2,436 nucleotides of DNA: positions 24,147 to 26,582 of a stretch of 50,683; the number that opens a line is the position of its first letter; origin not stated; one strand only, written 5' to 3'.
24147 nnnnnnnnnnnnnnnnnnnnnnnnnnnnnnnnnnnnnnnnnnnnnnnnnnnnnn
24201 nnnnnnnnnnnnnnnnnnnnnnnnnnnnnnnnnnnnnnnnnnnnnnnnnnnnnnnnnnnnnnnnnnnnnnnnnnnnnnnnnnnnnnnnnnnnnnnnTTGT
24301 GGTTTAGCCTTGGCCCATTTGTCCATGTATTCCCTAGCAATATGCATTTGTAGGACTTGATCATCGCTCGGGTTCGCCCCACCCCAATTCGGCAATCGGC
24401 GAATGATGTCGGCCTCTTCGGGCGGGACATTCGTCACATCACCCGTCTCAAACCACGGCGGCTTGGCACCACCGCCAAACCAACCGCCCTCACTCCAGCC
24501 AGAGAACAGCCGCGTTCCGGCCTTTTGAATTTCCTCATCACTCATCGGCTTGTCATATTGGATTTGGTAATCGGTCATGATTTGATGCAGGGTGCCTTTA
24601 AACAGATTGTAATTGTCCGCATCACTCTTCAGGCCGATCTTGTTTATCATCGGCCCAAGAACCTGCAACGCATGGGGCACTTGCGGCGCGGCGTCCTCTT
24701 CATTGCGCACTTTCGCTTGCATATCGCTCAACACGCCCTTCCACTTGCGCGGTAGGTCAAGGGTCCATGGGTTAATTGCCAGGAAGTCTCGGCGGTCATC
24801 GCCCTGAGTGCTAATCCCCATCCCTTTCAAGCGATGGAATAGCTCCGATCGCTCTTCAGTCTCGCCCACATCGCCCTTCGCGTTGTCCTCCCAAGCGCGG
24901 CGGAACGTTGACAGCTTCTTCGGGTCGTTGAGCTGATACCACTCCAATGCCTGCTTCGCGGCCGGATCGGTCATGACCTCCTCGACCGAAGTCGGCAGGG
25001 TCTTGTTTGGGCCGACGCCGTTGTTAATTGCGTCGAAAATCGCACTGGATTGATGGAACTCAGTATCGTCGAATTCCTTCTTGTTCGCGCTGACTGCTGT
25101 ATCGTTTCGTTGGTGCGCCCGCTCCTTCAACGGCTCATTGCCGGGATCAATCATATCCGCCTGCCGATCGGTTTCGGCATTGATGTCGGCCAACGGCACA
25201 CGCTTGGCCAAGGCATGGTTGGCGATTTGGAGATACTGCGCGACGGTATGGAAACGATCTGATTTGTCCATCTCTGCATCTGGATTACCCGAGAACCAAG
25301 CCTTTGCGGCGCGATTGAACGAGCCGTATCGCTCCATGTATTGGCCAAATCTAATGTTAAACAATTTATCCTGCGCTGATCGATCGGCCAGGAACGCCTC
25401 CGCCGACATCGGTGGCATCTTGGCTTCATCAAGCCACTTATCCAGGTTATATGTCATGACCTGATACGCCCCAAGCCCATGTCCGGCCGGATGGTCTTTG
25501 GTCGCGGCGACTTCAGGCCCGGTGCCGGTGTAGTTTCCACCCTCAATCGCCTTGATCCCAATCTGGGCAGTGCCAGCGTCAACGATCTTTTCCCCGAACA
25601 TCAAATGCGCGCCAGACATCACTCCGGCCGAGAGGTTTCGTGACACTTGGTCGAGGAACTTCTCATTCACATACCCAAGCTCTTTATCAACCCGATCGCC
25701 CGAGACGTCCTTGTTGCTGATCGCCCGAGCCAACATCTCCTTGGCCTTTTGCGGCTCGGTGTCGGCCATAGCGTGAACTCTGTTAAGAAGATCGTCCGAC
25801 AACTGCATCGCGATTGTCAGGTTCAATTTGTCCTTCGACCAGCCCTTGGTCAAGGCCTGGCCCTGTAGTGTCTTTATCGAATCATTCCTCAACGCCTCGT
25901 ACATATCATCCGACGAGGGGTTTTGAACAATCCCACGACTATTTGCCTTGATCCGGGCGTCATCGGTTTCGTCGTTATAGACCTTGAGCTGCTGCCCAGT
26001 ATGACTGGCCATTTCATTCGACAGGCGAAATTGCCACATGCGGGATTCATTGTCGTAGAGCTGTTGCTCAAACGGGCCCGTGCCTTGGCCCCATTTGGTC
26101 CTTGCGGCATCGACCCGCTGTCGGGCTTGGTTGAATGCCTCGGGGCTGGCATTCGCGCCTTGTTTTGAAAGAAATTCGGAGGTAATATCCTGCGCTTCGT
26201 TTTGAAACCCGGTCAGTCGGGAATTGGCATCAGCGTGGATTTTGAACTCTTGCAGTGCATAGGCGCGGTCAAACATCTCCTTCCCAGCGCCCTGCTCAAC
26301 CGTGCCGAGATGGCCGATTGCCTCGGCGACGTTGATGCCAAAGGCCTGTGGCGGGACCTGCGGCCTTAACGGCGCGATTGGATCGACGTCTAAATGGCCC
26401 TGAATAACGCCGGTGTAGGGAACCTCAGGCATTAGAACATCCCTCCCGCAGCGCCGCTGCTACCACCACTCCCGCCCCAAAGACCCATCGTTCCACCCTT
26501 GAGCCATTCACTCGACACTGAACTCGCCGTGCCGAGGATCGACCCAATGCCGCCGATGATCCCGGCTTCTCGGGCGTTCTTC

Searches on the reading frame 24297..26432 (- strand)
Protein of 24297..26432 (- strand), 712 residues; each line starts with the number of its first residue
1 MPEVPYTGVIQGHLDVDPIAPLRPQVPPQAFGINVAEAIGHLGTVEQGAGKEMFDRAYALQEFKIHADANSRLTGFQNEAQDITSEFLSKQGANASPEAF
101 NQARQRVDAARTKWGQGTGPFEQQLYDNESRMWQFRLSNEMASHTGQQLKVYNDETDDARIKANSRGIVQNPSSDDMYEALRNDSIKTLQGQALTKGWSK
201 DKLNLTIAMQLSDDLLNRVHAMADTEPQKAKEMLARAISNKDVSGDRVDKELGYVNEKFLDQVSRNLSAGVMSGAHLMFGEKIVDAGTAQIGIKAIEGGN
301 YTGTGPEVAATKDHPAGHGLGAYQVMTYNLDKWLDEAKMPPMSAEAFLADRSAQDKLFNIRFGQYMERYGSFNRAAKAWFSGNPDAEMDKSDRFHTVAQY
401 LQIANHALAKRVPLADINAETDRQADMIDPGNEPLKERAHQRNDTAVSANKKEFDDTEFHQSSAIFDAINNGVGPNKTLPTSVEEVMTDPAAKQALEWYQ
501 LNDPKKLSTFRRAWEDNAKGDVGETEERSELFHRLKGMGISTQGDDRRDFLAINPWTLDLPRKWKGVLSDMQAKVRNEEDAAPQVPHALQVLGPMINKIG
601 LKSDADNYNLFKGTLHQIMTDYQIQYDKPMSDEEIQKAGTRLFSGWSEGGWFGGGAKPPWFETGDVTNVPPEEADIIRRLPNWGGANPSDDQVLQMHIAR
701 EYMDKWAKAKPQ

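Call 41: search_protein_families(library=phrogs, max_evalue=0.00001, proteins=[window:24297-26432:-])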
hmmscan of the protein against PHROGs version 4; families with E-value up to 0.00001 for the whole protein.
window:24297-26432:- (712 aa): 1 family
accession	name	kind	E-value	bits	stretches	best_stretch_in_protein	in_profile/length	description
phrog_24990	-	unknown function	7e-09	35.7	1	293-384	110-201/747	-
